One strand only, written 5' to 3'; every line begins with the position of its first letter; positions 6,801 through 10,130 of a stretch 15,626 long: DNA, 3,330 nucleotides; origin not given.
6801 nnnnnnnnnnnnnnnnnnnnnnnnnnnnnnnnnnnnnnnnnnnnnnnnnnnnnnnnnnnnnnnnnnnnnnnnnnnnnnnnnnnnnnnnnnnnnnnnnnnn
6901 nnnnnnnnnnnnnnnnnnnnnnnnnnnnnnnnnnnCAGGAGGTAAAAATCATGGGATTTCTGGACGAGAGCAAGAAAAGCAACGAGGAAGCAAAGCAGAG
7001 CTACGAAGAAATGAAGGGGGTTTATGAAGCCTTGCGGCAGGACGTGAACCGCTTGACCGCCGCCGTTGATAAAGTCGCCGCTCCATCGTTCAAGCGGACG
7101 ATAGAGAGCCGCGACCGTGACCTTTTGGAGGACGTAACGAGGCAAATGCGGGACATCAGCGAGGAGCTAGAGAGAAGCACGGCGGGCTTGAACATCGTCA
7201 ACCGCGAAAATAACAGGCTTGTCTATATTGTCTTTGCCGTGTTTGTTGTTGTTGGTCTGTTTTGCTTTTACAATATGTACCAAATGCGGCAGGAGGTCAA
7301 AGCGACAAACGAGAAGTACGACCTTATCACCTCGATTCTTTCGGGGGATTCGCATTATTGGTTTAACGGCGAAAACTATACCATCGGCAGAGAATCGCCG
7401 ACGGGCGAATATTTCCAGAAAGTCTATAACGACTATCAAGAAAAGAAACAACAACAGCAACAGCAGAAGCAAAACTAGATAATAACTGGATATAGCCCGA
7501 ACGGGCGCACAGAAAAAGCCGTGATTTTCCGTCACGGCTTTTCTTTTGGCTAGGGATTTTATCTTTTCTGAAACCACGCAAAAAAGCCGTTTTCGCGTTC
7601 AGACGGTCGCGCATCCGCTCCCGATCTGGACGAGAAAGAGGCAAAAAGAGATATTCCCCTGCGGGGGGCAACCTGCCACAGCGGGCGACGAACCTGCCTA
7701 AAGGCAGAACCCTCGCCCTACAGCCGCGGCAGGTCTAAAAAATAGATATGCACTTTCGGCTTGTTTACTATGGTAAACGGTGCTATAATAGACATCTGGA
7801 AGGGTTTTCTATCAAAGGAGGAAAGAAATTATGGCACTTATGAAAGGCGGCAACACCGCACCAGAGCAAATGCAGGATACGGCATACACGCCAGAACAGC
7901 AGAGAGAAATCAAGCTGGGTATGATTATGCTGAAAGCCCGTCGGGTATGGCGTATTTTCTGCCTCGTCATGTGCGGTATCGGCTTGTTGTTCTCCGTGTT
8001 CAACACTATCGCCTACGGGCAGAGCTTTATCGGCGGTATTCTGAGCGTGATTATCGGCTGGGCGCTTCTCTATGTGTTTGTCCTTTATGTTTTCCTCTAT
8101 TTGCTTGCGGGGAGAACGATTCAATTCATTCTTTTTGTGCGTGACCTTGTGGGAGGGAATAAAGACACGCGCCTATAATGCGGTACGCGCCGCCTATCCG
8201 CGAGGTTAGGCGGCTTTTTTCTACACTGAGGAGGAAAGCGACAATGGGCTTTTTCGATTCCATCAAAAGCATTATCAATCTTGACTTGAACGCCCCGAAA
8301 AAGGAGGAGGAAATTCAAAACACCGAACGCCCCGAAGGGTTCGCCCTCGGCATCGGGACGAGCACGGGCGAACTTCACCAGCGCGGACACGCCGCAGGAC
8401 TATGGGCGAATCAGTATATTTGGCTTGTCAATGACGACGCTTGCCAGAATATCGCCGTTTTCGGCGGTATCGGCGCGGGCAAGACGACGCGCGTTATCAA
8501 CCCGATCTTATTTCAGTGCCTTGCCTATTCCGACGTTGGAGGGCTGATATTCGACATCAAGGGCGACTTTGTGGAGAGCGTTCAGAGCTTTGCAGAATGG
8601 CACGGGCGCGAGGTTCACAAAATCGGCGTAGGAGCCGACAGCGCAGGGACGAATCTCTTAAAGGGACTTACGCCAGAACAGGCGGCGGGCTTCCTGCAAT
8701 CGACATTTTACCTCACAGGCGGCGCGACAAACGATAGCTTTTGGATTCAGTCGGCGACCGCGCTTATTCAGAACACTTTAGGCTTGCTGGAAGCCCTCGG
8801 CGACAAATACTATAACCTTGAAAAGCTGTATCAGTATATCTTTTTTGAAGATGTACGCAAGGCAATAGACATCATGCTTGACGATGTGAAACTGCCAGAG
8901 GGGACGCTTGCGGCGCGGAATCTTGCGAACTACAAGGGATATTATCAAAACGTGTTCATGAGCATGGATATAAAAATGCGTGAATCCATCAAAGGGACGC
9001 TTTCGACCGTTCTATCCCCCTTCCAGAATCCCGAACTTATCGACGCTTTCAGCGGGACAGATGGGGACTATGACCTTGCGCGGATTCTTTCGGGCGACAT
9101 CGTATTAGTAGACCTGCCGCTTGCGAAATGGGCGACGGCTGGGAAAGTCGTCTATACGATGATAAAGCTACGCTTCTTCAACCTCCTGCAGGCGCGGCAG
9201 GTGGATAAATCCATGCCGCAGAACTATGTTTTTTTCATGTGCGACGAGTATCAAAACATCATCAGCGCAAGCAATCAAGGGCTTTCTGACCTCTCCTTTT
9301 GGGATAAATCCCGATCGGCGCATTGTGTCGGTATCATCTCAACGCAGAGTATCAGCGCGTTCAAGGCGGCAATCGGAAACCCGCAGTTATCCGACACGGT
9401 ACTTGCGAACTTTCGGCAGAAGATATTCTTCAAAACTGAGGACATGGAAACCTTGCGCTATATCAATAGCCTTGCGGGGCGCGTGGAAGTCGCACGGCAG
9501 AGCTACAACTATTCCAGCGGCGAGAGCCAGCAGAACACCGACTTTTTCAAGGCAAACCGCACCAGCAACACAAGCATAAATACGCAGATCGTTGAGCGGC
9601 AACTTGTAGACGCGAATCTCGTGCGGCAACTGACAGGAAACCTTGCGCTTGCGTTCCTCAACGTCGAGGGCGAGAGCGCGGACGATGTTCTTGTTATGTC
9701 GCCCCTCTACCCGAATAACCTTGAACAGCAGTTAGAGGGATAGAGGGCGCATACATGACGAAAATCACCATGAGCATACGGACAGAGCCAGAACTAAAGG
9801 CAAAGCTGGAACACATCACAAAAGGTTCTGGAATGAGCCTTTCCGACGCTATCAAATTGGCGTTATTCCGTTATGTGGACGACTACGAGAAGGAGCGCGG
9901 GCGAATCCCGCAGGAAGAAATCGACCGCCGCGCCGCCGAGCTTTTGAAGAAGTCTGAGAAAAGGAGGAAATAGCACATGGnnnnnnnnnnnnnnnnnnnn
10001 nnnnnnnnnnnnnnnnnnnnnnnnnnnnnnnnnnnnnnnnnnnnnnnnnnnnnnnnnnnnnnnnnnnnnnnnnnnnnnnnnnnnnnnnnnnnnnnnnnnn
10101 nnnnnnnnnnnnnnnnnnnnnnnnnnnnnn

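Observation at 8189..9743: Possible split type IV coupling protein: a detached 2-TM anchor gene, an intervening intrinsic terminator, then a TM-less VirD4/TraG-like ATPase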

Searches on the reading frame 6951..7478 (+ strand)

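Call 5: search_protein_families(library=pfam, proteins=[window:6951-7478:+], max_evalue=0.01)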
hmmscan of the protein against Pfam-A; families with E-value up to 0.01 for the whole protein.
window:6951-7478:+ (175 aa): 2 families
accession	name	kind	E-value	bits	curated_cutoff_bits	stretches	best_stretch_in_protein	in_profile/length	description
PF15188.11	CCDC-167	-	0.0031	18.2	27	0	28-104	9-82/84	Coiled-coil domain-containing protein 167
PF15111.12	TMEM101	-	0.0073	16.3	27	1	89-141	173-224/252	TMEM101 protein family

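Call 47: search_protein_families(library=ncbifam, proteins=[window:6951-7478:+], max_evalue=0.001)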
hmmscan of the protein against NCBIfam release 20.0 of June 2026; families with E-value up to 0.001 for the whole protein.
window:6951-7478:+ (175 aa): 0 families

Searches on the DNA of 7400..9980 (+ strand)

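Call 7: search_dna_similar(query=window:7480-9980:+, collection=plasmids, mode=near, max_rows=20)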
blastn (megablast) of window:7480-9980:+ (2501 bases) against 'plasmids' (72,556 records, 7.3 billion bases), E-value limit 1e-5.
No match.
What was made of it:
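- Tried and rejected: None found (call 7).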

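Call 77: search_rna_families(source=window, start=7400, end=8400, threshold=evalue, max_evalue=1)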
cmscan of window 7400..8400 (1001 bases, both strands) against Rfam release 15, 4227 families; matches with E-value up to 1: 0.
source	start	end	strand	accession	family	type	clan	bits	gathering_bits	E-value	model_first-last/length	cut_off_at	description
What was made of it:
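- Tried and rejected: No family matched (call 77).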

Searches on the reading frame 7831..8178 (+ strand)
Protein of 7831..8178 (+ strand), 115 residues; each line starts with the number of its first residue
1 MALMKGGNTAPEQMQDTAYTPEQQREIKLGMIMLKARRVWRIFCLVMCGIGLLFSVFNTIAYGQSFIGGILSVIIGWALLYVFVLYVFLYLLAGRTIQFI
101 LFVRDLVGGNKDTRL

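Call 5: search_protein_families(library=pfam, proteins=[window:7831-8178:+], max_evalue=0.01)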
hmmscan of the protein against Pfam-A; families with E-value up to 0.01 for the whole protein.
window:7831-8178:+ (115 aa): 0 families

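Call 25: find_homologous_proteins(query=window:7831-8178:+, max_evalue=0.01)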
Query window:7831-8178:+ (115 aa): 5 proteins with E <= 0.01 among 8 candidates.
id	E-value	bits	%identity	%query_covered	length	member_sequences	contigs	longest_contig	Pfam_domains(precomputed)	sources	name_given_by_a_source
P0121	3.0e-68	245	99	100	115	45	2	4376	-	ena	-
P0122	7.4e-68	244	98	100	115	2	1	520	-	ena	-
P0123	8.7e-62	224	89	100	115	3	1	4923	-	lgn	-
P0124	6.8e-49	183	100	74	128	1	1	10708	-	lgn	-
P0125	6.1e-41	157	99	65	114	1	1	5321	-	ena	-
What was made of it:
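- Tried and rejected: Only near-identical proteins were found (call 25).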

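Call 37: search_protein_representatives(protein=window:7831-8178:+)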
Query: 115 residues. Proteins with E-value up to 0.001 (for the whole library): 18; up to 1e-10: 10; up to 1e-30: 2. The best 18 are listed.
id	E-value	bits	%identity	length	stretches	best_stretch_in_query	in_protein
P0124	2.2e-49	182.7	96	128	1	1-90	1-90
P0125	1.9e-41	157.1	97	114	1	1-76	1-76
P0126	2.6e-22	95.5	50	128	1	1-115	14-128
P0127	2.2e-17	79.6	43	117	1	3-114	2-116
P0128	2.3e-17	79.5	42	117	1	13-115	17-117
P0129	1.2e-15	74.1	40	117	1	1-115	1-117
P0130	2.5e-14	69.8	42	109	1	1-115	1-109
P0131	5.3e-14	68.7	41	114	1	2-108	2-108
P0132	6.5e-13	65.2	43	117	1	1-115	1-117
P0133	5.0e-12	62.4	40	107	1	3-110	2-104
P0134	6.2e-07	45.9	39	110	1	4-110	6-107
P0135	6.6e-07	45.9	32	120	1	1-108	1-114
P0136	6.3e-06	42.7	30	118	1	10-115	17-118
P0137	1.2e-05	41.8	34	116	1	5-115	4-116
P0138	1.5e-05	41.5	36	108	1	3-110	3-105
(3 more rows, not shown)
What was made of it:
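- Tried and rejected: The exhaustive search was needed (call 37).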

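Call 47: search_protein_families(library=ncbifam, proteins=[window:7831-8178:+], max_evalue=0.001)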
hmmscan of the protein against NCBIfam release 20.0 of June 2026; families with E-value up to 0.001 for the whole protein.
window:7831-8178:+ (115 aa): 0 families
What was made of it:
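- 7831..8178 (+): 115-aa two-TM protein, the putative membrane anchor/adaptor of the TM-less T4CP. It has no Pfam or NCBIfam match (calls 5, 47).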
